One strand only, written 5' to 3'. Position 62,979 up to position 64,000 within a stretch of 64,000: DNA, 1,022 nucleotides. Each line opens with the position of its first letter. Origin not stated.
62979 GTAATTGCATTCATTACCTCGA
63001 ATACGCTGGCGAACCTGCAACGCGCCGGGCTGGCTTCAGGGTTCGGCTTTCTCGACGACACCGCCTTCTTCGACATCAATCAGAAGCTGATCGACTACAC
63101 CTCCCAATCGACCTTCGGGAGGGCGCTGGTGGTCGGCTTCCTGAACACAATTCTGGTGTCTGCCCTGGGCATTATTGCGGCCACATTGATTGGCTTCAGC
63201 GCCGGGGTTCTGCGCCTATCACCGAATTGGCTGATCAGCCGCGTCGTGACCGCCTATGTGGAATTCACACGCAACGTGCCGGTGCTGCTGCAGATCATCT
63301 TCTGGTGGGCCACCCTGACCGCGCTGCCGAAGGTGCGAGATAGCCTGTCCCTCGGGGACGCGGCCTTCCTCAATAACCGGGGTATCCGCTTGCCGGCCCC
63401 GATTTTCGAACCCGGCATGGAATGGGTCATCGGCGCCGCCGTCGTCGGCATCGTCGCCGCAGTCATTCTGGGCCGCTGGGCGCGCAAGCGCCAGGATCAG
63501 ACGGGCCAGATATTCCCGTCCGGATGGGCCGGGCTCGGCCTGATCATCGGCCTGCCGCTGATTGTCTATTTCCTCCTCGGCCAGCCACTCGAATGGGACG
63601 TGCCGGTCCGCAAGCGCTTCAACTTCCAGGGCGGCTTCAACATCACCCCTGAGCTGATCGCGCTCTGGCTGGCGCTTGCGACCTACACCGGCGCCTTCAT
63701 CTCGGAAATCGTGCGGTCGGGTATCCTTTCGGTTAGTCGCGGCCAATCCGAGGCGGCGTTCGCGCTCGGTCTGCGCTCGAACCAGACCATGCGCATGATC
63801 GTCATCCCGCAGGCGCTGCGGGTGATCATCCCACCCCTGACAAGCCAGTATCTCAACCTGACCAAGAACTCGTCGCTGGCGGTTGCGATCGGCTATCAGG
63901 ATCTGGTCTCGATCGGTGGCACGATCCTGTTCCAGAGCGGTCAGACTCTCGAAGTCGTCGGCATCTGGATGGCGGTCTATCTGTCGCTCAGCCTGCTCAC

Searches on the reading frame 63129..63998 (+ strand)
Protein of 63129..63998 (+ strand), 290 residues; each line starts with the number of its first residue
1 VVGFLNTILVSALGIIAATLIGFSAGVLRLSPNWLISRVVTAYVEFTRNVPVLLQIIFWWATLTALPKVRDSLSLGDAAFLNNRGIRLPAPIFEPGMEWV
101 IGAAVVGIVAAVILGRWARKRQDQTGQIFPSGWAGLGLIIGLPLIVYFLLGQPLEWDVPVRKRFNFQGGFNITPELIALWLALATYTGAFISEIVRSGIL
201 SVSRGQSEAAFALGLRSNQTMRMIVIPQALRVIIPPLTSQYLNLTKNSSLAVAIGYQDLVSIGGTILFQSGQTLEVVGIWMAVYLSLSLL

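Call 89: search_protein_families(library=pfam, proteins=[window:63129-63998:+], max_evalue=0.00001)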
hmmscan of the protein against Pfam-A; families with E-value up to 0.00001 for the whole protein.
window:63129-63998:+ (290 aa): 1 family
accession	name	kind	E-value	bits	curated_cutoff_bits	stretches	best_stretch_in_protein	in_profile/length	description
PF00528.27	BPD_transp_1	-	3e-14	53.6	26.4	1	107-270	1-148/184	Binding-protein-dependent transport system inner membrane component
